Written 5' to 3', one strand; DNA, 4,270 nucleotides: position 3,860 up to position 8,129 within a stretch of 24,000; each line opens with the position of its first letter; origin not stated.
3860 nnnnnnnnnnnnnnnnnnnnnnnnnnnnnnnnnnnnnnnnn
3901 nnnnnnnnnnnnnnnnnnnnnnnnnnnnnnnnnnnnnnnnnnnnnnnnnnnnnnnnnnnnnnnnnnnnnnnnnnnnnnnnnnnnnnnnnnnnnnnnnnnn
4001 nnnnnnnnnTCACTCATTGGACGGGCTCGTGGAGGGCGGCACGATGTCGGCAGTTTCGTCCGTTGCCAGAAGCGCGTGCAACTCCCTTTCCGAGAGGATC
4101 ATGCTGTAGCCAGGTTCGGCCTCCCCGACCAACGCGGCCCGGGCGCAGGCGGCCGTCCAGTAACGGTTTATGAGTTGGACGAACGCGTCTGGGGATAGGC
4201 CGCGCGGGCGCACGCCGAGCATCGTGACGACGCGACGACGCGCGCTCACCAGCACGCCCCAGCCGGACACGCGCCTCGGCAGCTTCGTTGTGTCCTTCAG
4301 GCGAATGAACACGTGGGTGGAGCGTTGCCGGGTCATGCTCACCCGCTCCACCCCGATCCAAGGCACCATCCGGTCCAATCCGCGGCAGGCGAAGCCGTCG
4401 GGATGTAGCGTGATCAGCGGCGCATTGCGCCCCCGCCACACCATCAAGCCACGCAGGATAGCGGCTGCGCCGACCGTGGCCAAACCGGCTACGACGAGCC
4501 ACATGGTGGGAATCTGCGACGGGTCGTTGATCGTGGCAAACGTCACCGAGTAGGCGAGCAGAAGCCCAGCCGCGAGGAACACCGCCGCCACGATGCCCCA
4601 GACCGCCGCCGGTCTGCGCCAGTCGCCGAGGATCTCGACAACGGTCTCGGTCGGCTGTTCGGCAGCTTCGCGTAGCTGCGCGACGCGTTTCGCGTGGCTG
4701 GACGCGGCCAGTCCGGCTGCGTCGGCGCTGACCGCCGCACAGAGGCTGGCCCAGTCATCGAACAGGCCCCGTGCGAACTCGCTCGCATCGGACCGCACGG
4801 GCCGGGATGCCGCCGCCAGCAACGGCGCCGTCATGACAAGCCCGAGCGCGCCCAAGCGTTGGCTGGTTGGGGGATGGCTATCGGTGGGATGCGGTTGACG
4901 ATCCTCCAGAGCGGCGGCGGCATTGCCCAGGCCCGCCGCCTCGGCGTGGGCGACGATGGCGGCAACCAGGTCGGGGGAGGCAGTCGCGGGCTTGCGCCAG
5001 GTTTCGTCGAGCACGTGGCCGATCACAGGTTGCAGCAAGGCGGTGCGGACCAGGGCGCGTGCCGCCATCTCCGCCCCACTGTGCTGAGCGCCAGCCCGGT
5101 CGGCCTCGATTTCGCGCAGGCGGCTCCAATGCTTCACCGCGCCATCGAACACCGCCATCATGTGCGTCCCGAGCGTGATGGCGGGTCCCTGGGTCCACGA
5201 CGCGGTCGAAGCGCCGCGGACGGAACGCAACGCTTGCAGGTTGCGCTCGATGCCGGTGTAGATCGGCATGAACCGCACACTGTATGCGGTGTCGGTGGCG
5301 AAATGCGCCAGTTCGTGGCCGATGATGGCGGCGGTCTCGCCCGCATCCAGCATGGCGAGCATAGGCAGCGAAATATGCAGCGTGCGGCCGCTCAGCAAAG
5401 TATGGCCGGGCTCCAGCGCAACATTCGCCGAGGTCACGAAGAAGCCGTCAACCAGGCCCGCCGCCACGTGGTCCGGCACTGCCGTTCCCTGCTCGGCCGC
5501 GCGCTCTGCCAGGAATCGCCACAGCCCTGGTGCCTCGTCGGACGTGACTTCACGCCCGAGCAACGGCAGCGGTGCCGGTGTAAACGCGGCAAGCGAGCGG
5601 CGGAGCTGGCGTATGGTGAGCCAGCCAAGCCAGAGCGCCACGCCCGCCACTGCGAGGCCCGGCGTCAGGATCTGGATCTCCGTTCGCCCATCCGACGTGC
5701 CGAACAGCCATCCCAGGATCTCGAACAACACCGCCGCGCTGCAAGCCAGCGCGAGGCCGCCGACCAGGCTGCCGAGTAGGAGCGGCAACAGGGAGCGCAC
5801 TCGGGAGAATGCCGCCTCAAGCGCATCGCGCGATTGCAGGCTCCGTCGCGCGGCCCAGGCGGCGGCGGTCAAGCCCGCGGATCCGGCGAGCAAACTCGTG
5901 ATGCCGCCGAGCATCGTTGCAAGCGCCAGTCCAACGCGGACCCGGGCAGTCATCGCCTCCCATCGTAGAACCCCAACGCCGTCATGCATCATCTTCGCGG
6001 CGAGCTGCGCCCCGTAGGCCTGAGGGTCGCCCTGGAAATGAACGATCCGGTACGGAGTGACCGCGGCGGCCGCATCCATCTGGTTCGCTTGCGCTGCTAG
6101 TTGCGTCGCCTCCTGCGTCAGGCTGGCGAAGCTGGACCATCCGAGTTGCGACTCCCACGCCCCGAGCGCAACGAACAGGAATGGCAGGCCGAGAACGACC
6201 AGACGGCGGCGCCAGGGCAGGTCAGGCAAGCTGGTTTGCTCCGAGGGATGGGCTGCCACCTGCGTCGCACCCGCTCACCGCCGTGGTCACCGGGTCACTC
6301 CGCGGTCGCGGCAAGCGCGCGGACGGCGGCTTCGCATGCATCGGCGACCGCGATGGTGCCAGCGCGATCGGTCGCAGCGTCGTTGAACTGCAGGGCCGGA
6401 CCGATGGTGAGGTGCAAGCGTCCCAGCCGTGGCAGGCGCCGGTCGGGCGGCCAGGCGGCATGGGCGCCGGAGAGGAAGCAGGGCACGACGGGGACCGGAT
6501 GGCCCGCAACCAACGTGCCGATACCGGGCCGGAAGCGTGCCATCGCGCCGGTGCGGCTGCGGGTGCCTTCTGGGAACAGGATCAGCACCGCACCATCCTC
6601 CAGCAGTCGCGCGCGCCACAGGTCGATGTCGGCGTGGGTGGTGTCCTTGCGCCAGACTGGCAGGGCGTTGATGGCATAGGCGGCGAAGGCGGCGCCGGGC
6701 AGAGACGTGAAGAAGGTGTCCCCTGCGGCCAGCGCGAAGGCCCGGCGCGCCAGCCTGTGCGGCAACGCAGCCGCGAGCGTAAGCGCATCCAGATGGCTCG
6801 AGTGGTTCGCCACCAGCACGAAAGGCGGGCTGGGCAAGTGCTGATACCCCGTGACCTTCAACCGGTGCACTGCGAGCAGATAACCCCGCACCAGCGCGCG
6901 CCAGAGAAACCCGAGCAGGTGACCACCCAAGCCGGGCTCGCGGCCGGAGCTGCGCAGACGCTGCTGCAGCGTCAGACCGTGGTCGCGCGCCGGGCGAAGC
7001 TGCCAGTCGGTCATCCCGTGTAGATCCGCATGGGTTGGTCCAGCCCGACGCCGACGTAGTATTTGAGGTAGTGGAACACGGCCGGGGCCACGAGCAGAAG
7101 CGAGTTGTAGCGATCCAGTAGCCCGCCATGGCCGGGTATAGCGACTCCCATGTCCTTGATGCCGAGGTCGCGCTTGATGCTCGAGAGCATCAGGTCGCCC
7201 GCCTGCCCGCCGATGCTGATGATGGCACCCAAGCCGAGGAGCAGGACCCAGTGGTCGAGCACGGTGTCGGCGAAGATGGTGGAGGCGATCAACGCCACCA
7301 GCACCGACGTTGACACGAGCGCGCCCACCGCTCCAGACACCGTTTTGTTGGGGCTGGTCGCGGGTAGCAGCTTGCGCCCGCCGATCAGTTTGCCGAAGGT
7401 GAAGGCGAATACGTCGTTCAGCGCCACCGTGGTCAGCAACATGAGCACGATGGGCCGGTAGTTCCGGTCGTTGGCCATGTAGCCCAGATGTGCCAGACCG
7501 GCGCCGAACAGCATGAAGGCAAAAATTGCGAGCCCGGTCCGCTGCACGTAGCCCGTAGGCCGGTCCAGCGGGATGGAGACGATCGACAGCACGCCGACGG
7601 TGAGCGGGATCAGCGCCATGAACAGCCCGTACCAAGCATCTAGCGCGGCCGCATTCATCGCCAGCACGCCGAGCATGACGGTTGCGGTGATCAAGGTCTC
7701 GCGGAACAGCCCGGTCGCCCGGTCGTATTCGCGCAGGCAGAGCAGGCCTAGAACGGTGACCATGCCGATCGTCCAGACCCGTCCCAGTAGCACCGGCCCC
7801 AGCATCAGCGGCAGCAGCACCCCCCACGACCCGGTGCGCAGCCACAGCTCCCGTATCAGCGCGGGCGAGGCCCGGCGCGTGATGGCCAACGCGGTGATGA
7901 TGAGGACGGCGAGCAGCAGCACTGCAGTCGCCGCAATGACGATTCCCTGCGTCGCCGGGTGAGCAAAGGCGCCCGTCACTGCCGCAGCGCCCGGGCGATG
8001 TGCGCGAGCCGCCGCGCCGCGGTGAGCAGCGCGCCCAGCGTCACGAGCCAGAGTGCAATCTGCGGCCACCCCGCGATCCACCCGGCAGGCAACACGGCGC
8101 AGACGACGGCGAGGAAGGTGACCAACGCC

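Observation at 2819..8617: Second-copy-style phospholipid triad (CDP-alcohol PT, CdsA, PlsC) fused transcriptionally to an M48 protease, its module paralogue and an exported protein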

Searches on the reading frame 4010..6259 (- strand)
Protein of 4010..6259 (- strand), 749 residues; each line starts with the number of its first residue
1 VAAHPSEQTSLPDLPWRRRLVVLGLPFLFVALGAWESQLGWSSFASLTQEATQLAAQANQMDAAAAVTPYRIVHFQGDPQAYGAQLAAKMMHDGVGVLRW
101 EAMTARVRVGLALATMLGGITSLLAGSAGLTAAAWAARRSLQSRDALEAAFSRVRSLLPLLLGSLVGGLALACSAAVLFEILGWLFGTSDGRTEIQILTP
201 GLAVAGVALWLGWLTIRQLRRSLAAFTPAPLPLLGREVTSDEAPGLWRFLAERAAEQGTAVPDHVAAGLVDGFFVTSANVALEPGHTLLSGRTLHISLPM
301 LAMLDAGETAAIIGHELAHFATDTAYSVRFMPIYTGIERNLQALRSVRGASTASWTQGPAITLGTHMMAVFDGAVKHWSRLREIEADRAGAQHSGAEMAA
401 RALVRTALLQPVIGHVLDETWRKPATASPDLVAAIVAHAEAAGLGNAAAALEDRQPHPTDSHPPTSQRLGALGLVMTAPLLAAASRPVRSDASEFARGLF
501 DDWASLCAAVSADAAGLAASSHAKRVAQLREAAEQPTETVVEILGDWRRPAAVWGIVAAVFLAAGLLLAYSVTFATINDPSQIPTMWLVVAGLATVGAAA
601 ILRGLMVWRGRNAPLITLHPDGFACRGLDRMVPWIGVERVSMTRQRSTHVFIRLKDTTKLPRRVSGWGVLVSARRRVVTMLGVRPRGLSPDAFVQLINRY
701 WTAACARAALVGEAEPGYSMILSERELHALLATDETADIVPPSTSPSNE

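Call 4: search_protein_families(library=pfam, proteins=[window:4010-6259:-], max_evalue=0.01)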
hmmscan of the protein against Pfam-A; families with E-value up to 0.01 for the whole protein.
window:4010-6259:- (749 aa): 1 family
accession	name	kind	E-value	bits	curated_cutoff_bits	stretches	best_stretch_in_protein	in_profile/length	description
PF01435.24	Peptidase_M48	-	3.6e-12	46.9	20.3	1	292-472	47-182/186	Peptidase family M48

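Call 5: search_protein_families(library=ncbifam, proteins=[window:4010-6259:-], max_evalue=0.01)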
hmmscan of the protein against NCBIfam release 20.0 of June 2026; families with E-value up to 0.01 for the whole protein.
window:4010-6259:- (749 aa): 2 families
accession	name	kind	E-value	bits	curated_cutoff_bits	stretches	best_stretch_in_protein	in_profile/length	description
NF002322.0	PRK01265.1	equivalog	0.0039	16.7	275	1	289-321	120-152/325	zinc metalloprotease HtpX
NF003965.0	PRK05457.1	equivalog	0.0057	16.1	245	0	375-406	209-240/285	protease HtpX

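Call 40: find_homologous_proteins(query=window:4010-6259:-, region=1-749)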
Query window:4010-6259:-, residues 1-749 (749 aa): 81 proteins with E <= 0.001 among 8000 candidates.
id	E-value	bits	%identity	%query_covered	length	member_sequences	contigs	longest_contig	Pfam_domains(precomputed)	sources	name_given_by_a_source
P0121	0.0e+0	1605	100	99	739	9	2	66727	PF01435.25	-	-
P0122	0.0e+0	1182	74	97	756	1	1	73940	PF01435.25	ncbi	-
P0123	0.0e+0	1177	78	92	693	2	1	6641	PF01435.25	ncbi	ncbi:MAG: M48 family metalloprotease, partial [Janthinobacterium lividum]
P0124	0.0e+0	1176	75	97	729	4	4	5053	PF01435.25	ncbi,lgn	ncbi:MAG: M48 family metalloprotease [Janthinobacterium lividum]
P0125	0.0e+0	1146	74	95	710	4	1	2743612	PF01435.25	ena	-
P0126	0.0e+0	1146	73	99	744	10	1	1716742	PF01435.25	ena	-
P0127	0.0e+0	1131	72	97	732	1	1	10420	PF01435.25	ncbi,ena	-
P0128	0.0e+0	1077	76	88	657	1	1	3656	PF01435.25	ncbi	ncbi:MAG: M48 family metalloprotease, partial [Janthinobacterium lividum]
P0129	5.7e-291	985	64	97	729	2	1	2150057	PF01435.25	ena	-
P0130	1.0e-286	971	65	96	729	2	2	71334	PF01435.25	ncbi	-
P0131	7.2e-222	757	54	98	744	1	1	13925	PF01435.25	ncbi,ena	-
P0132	5.7e-187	642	49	95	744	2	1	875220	PF01435.25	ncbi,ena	-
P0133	7.7e-176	605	46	96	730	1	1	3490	PF01435.25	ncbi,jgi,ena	jgi:Zn-dependent protease with chaperone function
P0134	1.3e-167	578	46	96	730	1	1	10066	PF01435.25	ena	-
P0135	9.7e-165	568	45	94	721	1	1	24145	PF01435.25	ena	-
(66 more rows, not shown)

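Call 41: find_encoding_contigs(protein=P0126, flank=7000, max_places=1)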
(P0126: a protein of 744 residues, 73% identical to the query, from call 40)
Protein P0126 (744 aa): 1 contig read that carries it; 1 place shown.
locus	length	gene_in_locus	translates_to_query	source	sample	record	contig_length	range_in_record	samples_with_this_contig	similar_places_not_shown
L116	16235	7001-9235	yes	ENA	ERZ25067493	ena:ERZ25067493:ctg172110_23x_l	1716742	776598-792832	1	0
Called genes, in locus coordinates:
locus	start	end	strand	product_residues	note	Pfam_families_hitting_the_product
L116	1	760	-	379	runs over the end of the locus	PF05222:AlaDh_PNT_N, PF01262:AlaDh_PNT_C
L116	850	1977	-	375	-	PF00355:Rieske, PF19112:VanA_C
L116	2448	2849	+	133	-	PF02627:CMD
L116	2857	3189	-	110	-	PF13411:MerR_1 (weak), PF13591:MerR_2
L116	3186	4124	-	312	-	PF00226:DnaJ, PF01556:DnaJ_C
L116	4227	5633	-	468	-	PF18127:NAMPT_N, PF04095:NAPRTase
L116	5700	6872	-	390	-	PF01467:CTP_transf_like, PF00293:NUDIX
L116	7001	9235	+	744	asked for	PF01435:Peptidase_M48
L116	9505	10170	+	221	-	PF03737:RraA-like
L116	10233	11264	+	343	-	PF01547:SBP_bac_1, PF13416:SBP_bac_8, PF13531:SBP_bac_11, PF13343:SBP_bac_6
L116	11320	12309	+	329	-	PF00005:ABC_tran, PF13304:AAA_21 (weak), PF08402:TOBE_2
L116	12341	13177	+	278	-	PF00528:BPD_transp_1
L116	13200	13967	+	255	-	PF00528:BPD_transp_1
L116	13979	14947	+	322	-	PF00389:2-Hacid_dh, PF02826:2-Hacid_dh_C, PF00670:AdoHcyase_NAD (weak)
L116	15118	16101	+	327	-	PF02450:LCAT, PF24096:DUF7379 (faint), PF07819:PGAP1 (weak)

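Call 42: find_encoding_contigs(protein=P0125, flank=7000, max_places=1)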
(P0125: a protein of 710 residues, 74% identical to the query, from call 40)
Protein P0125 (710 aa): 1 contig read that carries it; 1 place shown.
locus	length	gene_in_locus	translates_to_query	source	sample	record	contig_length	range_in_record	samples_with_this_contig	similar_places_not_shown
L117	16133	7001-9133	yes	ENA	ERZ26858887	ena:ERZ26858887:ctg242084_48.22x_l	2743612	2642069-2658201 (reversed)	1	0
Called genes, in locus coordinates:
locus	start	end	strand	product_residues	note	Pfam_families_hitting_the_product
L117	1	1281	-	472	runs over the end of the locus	PF04932:Wzy_C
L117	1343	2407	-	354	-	PF01075:Glyco_transf_9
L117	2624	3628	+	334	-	-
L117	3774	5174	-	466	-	PF18127:NAMPT_N, PF04095:NAPRTase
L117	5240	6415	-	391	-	PF01467:CTP_transf_like, PF00293:NUDIX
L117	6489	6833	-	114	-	-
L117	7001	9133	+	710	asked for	PF01435:Peptidase_M48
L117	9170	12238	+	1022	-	PF14850:Pro_dh-DNA_bdg, PF01619:Pro_dh, PF00171:Aldedh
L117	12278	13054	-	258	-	PF00106:adh_short, PF08659:KR (weak), PF13561:adh_short_C2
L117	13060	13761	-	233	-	-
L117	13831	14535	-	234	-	-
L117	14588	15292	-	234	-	PF00117:GATase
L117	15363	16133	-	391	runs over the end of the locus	PF13458:Peripla_BP_6, PF13433:Peripla_BP_5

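Call 43: find_encoding_contigs(protein=P0122, flank=7000, max_places=1)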
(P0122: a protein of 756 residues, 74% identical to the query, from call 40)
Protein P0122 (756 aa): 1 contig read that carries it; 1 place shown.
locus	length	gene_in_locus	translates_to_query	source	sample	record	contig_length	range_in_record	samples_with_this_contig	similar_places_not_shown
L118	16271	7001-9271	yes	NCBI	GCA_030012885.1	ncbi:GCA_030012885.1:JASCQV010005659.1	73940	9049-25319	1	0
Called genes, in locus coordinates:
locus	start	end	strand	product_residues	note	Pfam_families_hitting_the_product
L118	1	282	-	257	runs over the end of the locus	PF00702:Hydrolase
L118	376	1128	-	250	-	PF13489:Methyltransf_23, PF13649:Methyltransf_25, PF08241:Methyltransf_11, PF08242:Methyltransf_12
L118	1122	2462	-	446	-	PF13450:NAD_binding_8 (weak)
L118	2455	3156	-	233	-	PF05401:NodS (weak), PF13489:Methyltransf_23, PF13649:Methyltransf_25, PF13847:Methyltransf_31, PF08241:Methyltransf_11, PF08242:Methyltransf_12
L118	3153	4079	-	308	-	-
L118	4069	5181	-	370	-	PF01041:DegT_DnrJ_EryC1, PF00266:Aminotran_5 (weak)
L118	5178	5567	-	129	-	PF05523:FdtA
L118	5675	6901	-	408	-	-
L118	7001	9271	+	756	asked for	PF01435:Peptidase_M48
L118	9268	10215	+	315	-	PF01869:BcrAD_BadFG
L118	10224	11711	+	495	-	PF00474:SSF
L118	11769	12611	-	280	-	PF00561:Abhydrolase_1, PF12146:Hydrolase_4 (faint), PF12697:Abhydrolase_6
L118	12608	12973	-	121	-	-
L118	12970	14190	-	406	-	PF13433:Peripla_BP_5 (weak), PF13458:Peripla_BP_6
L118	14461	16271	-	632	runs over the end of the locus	PF13380:CoA_binding_2, PF13607:Succ_CoA_lig, PF13549:ATP-grasp_5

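Call 44: find_encoding_contigs(protein=P0129, flank=7000, max_places=1)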
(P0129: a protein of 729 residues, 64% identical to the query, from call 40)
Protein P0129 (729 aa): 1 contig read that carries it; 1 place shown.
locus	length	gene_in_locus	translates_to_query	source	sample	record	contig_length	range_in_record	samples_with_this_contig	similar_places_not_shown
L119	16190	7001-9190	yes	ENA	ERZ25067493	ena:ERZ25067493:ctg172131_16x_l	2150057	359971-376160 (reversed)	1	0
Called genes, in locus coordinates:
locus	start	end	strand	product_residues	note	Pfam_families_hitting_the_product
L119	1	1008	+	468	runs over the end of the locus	PF01425:Amidase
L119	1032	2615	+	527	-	PF00496:SBP_bac_5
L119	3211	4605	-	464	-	PF00067:p450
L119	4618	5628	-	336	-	PF08240:ADH_N, PF00107:ADH_zinc_N, PF13602:ADH_zinc_N_2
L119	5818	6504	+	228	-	PF04366:Ysc84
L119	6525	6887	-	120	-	-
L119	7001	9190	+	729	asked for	PF01435:Peptidase_M48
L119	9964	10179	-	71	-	-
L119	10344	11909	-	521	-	PF00496:SBP_bac_5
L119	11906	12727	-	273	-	PF07819:PGAP1 (faint), PF00561:Abhydrolase_1, PF12146:Hydrolase_4, PF12697:Abhydrolase_6, PF03096:Ndr (faint)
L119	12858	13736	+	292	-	PF01381:HTH_3, PF13443:HTH_26 (faint), PF13560:HTH_31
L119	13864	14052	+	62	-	-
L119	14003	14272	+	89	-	-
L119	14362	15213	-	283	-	PF04366:Ysc84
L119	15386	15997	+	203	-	PF01810:LysE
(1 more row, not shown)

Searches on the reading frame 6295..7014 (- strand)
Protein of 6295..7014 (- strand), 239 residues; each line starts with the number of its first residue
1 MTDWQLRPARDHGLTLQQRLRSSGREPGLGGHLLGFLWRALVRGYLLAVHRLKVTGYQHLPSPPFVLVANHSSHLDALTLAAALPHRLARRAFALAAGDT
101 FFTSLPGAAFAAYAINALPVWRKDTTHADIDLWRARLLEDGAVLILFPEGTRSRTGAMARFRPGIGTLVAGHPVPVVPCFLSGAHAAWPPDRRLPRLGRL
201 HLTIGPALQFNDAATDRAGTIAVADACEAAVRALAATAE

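Call 4: search_protein_families(library=pfam, proteins=[window:6295-7014:-], max_evalue=0.01)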
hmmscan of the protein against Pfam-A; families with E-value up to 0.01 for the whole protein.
window:6295-7014:- (239 aa): 1 family
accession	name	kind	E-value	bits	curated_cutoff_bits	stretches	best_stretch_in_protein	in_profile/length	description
PF01553.26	Acyltransferase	-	9.8e-24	84.1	23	1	51-181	1-131/132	Acyltransferase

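Call 5: search_protein_families(library=ncbifam, proteins=[window:6295-7014:-], max_evalue=0.01)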
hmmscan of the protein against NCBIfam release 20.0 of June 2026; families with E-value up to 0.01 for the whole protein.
window:6295-7014:- (239 aa): 6 families
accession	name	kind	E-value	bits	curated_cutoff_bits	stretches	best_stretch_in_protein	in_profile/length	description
NF006386.0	PRK08633.1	equivalog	1.9e-17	62.3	1221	1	36-184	413-554/1147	acyl-[ACP]--phospholipid O-acyltransferase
TIGR00530.1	AGP_acyltrn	subfamily_domain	6.9e-13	48.5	102.95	1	53-181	5-129/130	1-acylglycerol-3-phosphate O-acyltransferase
NF005291.0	PRK06814.1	equivalog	7.8e-06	24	1349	1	39-185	428-567/1140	acyl-[ACP]--phospholipid O-acyltransferase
NF005959.0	PRK08043.1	equivalog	2.9e-05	22.5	886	1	41-186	5-142/719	bifunctional acyl-ACP--phospholipid O-acyltransferase/long-chain-fatty-acid--ACP ligase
NF052552.1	LyOrLpactfOlsARHOCB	equivalog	5.7e-05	22.2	300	1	66-163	89-178/271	lyso-ornithine lipid O-acyltransferase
NF052553.1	LyOrLpactfOlsABRUA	equivalog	6.9e-05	22.1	300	1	47-158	50-153/263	lyso-ornithine lipid O-acyltransferase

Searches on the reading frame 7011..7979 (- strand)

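Call 4: search_protein_families(library=pfam, proteins=[window:7011-7979:-], max_evalue=0.01)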
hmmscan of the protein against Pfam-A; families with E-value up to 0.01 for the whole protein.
window:7011-7979:- (322 aa): 1 family
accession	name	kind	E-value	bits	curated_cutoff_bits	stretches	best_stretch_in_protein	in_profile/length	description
PF01148.25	CTP_transf_1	-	9.8e-50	170.3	24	1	47-307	2-263/264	Cytidylyltransferase family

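Call 5: search_protein_families(library=ncbifam, proteins=[window:7011-7979:-], max_evalue=0.01)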
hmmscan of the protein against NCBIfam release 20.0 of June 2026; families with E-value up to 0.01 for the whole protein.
window:7011-7979:- (322 aa): 2 families
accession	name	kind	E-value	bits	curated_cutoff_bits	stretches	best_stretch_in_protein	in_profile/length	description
NF008635.0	PRK11624.1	equivalog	3.3e-21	75.9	385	1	152-305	128-277/285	phosphatidate cytidylyltransferase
NF003114.0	PRK04032.1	equivalog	0.0079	16.1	148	1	198-276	39-112/172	CDP-2,3-bis-(O-geranylgeranyl)-sn-glycerol synthase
